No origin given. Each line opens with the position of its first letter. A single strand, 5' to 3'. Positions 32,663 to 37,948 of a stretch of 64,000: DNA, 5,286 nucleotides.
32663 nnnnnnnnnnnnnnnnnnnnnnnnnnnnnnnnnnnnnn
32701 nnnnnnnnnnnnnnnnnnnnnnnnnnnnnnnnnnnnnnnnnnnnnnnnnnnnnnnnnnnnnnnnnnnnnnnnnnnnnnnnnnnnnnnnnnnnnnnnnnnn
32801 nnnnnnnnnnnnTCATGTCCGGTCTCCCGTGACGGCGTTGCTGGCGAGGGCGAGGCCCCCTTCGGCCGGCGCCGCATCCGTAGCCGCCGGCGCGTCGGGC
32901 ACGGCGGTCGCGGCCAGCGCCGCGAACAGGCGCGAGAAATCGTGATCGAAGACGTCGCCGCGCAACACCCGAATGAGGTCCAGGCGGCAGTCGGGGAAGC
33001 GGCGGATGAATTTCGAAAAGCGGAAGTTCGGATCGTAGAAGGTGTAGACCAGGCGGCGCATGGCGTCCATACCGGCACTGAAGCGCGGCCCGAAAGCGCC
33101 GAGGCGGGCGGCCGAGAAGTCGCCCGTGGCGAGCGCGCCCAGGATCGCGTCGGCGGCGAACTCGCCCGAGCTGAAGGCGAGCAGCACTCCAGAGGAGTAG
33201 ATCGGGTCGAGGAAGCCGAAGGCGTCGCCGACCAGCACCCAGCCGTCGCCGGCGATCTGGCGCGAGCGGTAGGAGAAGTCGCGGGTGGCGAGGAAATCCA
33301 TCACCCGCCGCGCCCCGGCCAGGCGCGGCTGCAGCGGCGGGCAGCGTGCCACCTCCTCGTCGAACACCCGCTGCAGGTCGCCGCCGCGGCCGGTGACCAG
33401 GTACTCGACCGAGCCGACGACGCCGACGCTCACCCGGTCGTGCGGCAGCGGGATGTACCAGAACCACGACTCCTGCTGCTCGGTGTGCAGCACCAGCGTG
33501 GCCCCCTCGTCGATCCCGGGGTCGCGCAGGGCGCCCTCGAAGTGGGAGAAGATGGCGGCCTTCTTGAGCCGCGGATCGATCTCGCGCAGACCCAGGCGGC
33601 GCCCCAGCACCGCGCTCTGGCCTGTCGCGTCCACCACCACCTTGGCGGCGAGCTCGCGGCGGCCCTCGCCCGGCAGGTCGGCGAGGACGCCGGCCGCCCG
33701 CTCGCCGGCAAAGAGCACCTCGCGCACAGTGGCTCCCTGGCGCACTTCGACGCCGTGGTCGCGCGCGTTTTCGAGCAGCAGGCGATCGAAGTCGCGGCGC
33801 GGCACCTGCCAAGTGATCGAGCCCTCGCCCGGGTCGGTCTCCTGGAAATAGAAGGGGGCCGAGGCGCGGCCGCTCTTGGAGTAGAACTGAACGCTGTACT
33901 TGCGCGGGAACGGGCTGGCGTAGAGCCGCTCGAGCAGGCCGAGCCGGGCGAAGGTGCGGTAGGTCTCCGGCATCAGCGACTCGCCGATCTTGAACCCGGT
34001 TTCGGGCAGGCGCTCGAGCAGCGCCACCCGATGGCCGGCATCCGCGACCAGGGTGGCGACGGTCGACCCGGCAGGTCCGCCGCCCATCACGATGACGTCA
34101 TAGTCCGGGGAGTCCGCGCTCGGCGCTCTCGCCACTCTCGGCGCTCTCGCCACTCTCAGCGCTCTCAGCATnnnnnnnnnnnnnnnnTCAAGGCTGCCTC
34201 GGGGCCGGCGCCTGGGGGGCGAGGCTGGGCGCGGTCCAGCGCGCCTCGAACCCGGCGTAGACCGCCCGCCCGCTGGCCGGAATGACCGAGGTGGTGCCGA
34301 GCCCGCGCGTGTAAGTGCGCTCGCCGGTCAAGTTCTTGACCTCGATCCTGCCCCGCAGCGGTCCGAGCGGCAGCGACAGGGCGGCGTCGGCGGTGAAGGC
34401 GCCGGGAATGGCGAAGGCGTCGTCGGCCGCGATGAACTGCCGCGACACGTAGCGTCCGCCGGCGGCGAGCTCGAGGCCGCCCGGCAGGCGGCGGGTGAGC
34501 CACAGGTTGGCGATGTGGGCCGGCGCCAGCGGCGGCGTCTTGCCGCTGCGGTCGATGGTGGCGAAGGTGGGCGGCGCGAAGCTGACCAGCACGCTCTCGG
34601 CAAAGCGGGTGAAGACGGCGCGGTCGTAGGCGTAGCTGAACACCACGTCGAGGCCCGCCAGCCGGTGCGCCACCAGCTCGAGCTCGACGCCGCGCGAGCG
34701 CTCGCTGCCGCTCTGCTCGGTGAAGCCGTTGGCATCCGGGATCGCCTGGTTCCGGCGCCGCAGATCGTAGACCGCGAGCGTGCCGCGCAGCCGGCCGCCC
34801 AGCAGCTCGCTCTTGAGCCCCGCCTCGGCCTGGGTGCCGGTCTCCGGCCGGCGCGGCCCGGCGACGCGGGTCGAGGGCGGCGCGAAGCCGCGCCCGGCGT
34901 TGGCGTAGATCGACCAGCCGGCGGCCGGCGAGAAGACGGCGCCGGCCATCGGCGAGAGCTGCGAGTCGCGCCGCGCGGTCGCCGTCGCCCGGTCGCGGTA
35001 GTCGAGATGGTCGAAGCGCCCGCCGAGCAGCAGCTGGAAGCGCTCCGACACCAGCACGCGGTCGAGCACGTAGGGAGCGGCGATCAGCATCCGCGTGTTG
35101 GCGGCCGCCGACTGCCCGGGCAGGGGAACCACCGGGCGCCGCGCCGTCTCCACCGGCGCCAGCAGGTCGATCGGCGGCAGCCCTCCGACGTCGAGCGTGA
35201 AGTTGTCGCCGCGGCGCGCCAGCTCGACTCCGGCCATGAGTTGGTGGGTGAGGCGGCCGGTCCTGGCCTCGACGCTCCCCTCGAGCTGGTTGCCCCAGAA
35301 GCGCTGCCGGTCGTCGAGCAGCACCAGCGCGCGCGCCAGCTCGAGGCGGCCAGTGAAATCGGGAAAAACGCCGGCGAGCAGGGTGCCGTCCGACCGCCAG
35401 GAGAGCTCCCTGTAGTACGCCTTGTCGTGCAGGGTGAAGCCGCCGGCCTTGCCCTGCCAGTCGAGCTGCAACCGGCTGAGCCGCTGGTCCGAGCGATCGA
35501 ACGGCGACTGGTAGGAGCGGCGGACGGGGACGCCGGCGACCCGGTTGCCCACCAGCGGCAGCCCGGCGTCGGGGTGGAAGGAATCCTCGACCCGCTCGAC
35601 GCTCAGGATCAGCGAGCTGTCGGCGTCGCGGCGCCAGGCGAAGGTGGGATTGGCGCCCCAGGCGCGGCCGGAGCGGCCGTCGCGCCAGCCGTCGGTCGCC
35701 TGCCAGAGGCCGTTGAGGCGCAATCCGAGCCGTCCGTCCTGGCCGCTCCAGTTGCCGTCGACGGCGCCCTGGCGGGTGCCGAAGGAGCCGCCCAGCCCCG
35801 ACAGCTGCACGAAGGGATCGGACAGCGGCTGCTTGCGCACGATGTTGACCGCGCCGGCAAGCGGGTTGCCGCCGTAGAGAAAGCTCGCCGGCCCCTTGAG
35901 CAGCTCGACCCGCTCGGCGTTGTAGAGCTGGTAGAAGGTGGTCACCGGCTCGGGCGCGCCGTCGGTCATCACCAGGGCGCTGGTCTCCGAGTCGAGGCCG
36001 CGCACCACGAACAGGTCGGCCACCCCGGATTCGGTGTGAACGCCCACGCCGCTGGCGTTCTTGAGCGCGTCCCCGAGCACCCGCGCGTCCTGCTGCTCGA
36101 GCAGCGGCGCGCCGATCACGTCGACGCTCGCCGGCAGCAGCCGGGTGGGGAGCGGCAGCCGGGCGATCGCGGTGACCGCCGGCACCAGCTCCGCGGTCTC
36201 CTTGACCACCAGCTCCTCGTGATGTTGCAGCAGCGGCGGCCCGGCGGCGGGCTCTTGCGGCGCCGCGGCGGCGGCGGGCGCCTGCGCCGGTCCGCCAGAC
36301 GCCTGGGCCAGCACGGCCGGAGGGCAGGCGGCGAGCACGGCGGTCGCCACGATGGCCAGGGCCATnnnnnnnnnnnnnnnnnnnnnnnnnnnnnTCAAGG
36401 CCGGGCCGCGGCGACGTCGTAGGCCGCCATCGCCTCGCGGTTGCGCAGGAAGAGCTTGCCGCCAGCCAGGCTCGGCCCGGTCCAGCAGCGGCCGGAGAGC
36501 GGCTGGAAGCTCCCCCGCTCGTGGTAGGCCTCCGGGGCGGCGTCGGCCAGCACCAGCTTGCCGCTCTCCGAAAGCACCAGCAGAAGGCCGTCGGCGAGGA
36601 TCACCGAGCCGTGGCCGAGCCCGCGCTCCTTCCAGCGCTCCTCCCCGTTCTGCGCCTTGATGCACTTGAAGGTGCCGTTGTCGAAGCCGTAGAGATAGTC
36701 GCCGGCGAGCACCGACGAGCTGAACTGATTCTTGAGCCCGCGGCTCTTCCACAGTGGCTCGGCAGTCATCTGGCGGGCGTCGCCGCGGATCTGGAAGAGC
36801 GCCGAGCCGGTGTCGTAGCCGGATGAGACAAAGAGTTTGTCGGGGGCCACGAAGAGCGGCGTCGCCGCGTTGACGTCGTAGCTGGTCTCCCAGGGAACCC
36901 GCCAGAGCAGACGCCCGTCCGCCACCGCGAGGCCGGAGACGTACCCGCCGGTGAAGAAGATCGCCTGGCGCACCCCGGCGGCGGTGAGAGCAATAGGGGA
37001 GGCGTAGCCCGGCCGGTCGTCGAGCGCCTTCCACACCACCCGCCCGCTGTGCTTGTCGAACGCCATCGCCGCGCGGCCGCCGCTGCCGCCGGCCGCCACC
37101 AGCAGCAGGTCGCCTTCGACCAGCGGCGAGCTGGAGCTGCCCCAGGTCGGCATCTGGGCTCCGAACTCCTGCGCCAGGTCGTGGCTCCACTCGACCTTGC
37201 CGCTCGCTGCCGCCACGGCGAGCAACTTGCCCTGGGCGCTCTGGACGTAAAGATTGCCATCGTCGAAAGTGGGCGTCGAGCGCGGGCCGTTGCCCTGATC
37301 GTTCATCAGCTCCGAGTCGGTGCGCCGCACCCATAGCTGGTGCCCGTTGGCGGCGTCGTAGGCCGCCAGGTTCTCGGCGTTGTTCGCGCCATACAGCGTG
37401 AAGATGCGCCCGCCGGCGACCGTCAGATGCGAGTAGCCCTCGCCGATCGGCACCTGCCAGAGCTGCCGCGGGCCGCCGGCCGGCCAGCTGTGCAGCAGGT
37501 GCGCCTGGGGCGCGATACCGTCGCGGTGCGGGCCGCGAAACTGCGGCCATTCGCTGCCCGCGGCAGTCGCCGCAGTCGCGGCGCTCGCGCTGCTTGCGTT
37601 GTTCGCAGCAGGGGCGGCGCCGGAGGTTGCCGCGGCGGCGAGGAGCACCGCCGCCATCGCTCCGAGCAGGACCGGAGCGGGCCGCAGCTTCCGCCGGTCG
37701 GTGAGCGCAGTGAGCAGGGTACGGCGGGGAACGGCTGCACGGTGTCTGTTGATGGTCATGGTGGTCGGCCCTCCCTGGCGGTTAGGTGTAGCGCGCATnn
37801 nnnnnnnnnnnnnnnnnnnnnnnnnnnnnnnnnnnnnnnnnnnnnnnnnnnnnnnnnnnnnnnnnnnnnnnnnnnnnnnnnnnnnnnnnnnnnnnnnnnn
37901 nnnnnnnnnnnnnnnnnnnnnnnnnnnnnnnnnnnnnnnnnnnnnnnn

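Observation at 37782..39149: HemN-like radical SAM enzyme in a non-heme context, candidate class C radical SAM methyltransferase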

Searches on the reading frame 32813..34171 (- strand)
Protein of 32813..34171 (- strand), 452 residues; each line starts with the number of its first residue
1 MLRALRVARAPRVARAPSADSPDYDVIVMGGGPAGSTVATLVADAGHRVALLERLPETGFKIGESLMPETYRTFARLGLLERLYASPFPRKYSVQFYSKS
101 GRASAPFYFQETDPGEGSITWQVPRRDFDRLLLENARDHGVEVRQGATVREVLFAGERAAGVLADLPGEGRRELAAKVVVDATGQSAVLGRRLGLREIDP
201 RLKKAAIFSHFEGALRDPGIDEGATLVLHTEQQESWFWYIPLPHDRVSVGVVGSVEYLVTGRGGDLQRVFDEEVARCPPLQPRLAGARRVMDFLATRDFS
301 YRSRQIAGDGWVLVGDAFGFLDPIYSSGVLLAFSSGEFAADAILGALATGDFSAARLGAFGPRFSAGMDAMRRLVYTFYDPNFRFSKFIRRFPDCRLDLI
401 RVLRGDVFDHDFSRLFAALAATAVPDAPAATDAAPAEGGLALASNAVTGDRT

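Call 8: search_protein_families(library=pfam, proteins=[window:32813-34171:-], max_evalue=0.01)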
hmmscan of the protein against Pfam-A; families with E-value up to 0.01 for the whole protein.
window:32813-34171:- (452 aa): 13 families
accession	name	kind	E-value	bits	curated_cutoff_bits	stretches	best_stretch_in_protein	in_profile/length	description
PF04820.20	Trp_halogenase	-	1.5e-25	90.4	21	2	118-384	150-391/458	Tryptophan halogenase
PF01494.25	FAD_binding_3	-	2.7e-15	56.9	22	1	23-198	1-172/349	FAD binding domain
PF12831.13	FAD_oxidored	-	2.2e-10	40.9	27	1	25-189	1-150/416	FAD dependent oxidoreductase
PF01266.30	DAO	-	2.5e-09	37.6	27.9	2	121-253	144-271/353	FAD dependent oxidoreductase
PF00890.30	FAD_binding_2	-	2.1e-07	30.9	20.4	1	25-59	1-35/414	FAD binding domain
PF07992.20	Pyr_redox_2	-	1.2e-06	28.7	26.1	1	24-57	1-32/291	Pyridine nucleotide-disulphide oxidoreductase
PF03486.20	HI0933_like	-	4.6e-06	26.7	50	1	25-62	2-39/244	HI0933-like protein Rossmann domain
PF05834.18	Lycopene_cycl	-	2.8e-05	23.8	23.4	0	25-56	1-34/380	Lycopene cyclase protein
PF13450.12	NAD_binding_8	-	6.2e-05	23.6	21.9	1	28-62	1-35/68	NAD(P)-binding Rossmann-like domain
PF00070.33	Pyr_redox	-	0.00013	22.9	22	0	26-58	2-34/82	Pyridine nucleotide-disulphide oxidoreductase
PF01946.23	Thi4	-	0.0013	18.5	26.2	0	23-54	17-49/235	Thi4 family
PF01134.28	GIDA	-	0.0017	17.9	22.1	1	25-53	1-29/391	Glucose inhibited division protein A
PF00732.25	GMC_oxred_N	-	0.002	18.4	23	1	124-184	125-189/218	GMC oxidoreductase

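Call 9: search_protein_families(library=ncbifam, proteins=[window:32813-34171:-], max_evalue=0.01)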
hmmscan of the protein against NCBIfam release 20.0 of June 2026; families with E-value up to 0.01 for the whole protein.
window:32813-34171:- (452 aa): 82 families (the best 25 are shown)
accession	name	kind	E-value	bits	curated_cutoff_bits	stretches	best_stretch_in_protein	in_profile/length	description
NF033113.0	halo_ClmS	equivalog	5.8e-49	167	900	1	25-343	4-321/570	chloramphenicol-biosynthetic FADH2-dependent halogenase CmlS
NF049967.1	QhpG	equivalog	5.9e-42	144.1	240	1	26-356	1-299/423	flavin-dependent monooxygenase QhpG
TIGR02032.1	GG-red-SF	subfamily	3.1e-38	132.2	158.8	1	24-343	1-297/297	geranylgeranyl reductase family protein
NF038171.1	maturase_LodB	equivalog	1.6e-23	83.4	400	1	25-386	1-352/361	lysine-epsilon-oxidase maturase LodB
NF041080.1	DGGGPL_reductase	equivalog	1.9e-23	83.1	580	1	24-357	2-325/447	digeranylgeranylglycerophospholipid reductase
NF038174.1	maturase_GoxB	equivalog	1.6e-20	73.5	400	1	25-385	2-349/358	glycine oxidase maturase GoxB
NF041385.1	Dggglyphlred_Halo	equivalog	5.6e-17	61.4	700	1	23-354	4-326/405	digeranylgeranylglycerophospholipid reductase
NF041160.1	DGGPL_Thplmales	equivalog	1.1e-15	57.5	780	1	23-355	3-322/396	digeranylgeranylglycerophospholipid reductase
NF004834.1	PRK06185.1-3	subfamily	4.3e-14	52.1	500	1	24-197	8-180/420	FAD-dependent oxidoreductase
NF045655.1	MkRedMenJ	equivalog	5.8e-13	48.5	700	1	23-377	4-345/406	menaquinone reductase MenJ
NF004833.1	PRK06185.1-1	subfamily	6.4e-13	48.2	488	1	26-357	5-329/403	FAD-dependent oxidoreductase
NF007542.0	PRK10157.1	subfamily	2.4e-12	46.3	610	2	24-196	6-173/428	FAD-dependent oxidoreductase FixC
NF007450.0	PRK10015.1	subfamily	6.5e-12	44.9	466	1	23-196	5-173/429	FAD-dependent oxidoreductase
NF004835.0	PRK06185.1-4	equivalog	1.6e-11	43.7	601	1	23-197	10-183/411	FAD-dependent oxidoreductase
TIGR02023.1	BchP-ChlP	subfamily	1.7e-11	43.8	343.3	2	123-370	89-323/388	geranylgeranyl diphosphate reductase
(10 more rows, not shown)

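Call 57: search_solved_structures(query=window:32813-34171:-, max_evalue=0.00001)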
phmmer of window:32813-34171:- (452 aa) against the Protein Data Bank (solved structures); distinct sequences matched with E-value up to 0.00001: 28.
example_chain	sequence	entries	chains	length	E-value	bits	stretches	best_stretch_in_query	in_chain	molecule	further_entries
8zop_A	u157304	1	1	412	5.3e-64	219.9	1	22-380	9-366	Halogenase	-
5dbj_E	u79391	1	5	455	5.6e-59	203.3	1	18-409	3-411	FADH2-dependent halogenase PltA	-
5buk_A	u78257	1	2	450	1.2e-55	192.4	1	21-420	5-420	FADH2-dependent halogenase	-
7fco_A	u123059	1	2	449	1.7e-51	178.6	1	21-419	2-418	ChlB4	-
3e1t_A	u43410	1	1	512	9.1e-50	173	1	24-383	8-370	Halogenase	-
5bul_A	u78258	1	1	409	2.7e-49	171.4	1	23-411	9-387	flavin-dependent halogenase triple mutant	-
5bva_A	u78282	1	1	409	2.3e-48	168.4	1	23-411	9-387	flavin-dependent halogenase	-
3nix_A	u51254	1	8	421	2.6e-45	158.3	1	24-411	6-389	Flavoprotein/dehydrogenase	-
3i3l_A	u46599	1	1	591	4.6e-41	144.3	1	26-379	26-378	Alkylhalidase CmlS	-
8gu0_A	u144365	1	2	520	3.1e-26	95.4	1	24-354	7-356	Non-heme halogenase radH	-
7xgb_A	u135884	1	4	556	1.1e-21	80.4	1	20-358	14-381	Tetracycline 7-halogenase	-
7v0b_A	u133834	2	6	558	1.1e-21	80.4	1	20-358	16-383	Tetracycline 7-halogenase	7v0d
6bzt_A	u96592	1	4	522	6.6e-16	61.4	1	22-346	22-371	Halogenase PltM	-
6bza_A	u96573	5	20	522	1e-15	60.7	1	22-346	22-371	Halogenase PltM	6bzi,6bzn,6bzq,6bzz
3oz2_A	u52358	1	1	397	7e-15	58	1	23-357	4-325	Digeranylgeranylglycerophospholipid reductase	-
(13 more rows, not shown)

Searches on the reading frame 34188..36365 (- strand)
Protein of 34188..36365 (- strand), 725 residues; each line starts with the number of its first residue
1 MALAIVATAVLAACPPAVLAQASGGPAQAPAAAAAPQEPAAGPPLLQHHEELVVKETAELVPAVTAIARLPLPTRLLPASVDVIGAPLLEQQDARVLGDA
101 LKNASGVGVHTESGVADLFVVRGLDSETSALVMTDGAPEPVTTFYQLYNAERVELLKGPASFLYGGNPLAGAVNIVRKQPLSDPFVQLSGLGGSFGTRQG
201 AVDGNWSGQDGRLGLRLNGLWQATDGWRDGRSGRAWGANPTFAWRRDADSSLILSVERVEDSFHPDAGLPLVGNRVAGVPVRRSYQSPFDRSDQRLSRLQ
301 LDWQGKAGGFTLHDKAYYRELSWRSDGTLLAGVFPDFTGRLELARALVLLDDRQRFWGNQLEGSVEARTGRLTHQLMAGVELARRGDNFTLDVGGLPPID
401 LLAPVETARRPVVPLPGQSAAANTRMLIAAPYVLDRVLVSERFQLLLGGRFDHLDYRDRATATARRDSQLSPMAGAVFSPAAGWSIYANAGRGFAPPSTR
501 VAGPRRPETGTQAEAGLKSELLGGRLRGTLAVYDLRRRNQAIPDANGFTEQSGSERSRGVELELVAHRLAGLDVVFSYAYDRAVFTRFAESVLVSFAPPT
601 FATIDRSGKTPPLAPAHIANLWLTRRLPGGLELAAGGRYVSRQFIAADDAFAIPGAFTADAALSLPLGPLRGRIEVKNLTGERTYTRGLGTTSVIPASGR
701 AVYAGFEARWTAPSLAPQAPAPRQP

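Call 8: search_protein_families(library=pfam, proteins=[window:34188-36365:-], max_evalue=0.01)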
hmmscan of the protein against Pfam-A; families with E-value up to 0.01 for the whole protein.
window:34188-36365:- (725 aa): 2 families
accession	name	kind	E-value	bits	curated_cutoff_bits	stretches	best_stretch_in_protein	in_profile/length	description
PF00593.30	TonB_dep_Rec_b-barrel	-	8.3e-45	154.9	27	1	254-679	17-436/436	TonB dependent receptor-like, beta-barrel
PF07715.20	Plug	-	1.1e-17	64.9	23.9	1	76-172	4-107/107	TonB-dependent Receptor Plug Domain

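Call 9: search_protein_families(library=ncbifam, proteins=[window:34188-36365:-], max_evalue=0.01)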
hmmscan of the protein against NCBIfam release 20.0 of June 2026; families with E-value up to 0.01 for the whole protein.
window:34188-36365:- (725 aa): 24 families
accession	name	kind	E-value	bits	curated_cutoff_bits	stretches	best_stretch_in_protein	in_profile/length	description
TIGR01783.1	TonB-siderophor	subfamily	2.3e-71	241.3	223.5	1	78-705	3-644/649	TonB-dependent siderophore receptor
NF007349.0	PRK09840.1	equivalog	1.5e-32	112.5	686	3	73-273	67-270/760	catecholate siderophore receptor Fiu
NF007465.0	PRK10044.1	equivalog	5.6e-32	110.8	803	1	6-665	20-676/726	ferrichrome porin FhuA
NF010651.0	PRK14050.1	equivalog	2.1e-30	105.5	884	2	359-689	387-708/730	TonB-dependent siderophore receptor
NF010650.0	PRK14049.1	equivalog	9.9e-26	90.1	904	2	365-671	374-685/729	ferrioxamine B receptor precursor protein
NF047944.1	FoxamRcptFoxA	equivalog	3.3e-25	88.5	1300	2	358-587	349-579/697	ferrioxamine B receptor FoxA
NF007447.0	PRK10003.1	equivalog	7.8e-18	64.1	666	2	418-563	440-593/727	ferric-rhodotorulic acid/ferric-coprogen receptor FhuE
TIGR01786.1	TonB-hemlactrns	subfamily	3.3e-17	62.1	323.75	2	78-175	22-131/719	TonB-dependent hemoglobin/transferrin/lactoferrin family receptor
NF049960.1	siderphRecptFauA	equivalog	3.9e-17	62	900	2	62-227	62-232/727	TonB-dependent alcaligin siderophore receptor FauA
TIGR01785.1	TonB-hemin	subfamily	4.9e-16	58.3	316.85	2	75-176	16-127/677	TonB-dependent heme/hemoglobin receptor family protein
TIGR01779.1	TonB-B12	equivalog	7.4e-09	34.7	599.7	1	76-226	44-201/614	TonB-dependent vitamin B12 receptor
NF041535.1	TonB_rec_PqqU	equivalog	3.7e-08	32.1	1200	1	132-260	87-216/676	TonB-dependent receptor PqqU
NF010010.0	PRK13483.1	equivalog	3.3e-07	28.7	927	1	75-178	48-164/660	ligand-gated channel protein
NF010011.0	PRK13484.1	equivalog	6.7e-07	27.9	1197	1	76-196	46-177/682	IreA family TonB-dependent siderophore receptor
NF007478.2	PRK10064.1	equivalog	2.1e-06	26.3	745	1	76-178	46-158/663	catecholate siderophore receptor CirA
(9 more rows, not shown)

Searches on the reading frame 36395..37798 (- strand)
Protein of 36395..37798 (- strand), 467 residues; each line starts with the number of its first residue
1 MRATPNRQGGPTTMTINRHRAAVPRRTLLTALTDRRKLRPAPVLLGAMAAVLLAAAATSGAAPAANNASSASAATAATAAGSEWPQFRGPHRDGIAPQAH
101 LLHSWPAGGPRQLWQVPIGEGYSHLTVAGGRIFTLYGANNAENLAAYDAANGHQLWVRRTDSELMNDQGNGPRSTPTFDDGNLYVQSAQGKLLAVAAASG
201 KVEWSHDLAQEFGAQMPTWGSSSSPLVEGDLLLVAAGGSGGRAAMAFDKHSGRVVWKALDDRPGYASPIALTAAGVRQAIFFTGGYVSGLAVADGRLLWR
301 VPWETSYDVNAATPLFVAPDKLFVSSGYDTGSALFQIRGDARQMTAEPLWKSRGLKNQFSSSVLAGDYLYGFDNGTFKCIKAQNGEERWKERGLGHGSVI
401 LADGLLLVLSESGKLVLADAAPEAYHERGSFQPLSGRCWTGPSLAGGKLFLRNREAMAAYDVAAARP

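Call 8: search_protein_families(library=pfam, proteins=[window:36395-37798:-], max_evalue=0.01)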
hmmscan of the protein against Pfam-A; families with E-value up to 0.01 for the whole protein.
window:36395-37798:- (467 aa): 4 families
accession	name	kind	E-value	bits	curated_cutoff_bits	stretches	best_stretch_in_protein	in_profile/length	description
PF13360.13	PQQ_2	-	7.8e-36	124.3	27.6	2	174-390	27-232/233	Outer membrane protein assembly factor BamB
PF01011.28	PQQ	-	2.3e-10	40.3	26.7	1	172-209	49-86/595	Glucose/ethanol/alcohol dehydrogenase, beta-propeller domain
PF13570.13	Beta-prop_ACSF4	-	5.8e-09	36.2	133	1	140-370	111-316/329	Beta-alanine-activating enzyme, beta-propeller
PF23727.1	Beta-prop_FAM234A_B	-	0.0077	15.2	26.4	0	144-212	54-122/467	FAM234A/B beta-propeller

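Call 9: search_protein_families(library=ncbifam, proteins=[window:36395-37798:-], max_evalue=0.01)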
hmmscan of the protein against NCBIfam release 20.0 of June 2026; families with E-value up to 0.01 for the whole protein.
window:36395-37798:- (467 aa): 5 families
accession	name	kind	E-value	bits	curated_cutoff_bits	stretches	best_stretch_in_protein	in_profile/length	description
TIGR03300.1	assembly_YfgL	equivalog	1.6e-16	60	285.2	2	99-300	29-215/377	outer membrane protein assembly factor BamB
NF008351.0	PRK11138.1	equivalog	2.2e-11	42.9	423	2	111-290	45-212/394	outer membrane protein assembly factor BamB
TIGR04528.1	acido_non_PQQ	subfamily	8.4e-10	38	650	1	180-258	102-179/493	acido-empty-quinoprotein group A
TIGR03075.1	PQQ_enz_alc_DH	subfamily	3.1e-09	36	480.05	1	178-258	67-197/530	PQQ-dependent dehydrogenase, methanol/ethanol family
TIGR03074.1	PQQ_membr_DH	subfamily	0.00013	20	832.65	0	169-212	202-245/783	membrane-bound PQQ-dependent dehydrogenase, glucose/quinate/shikimate family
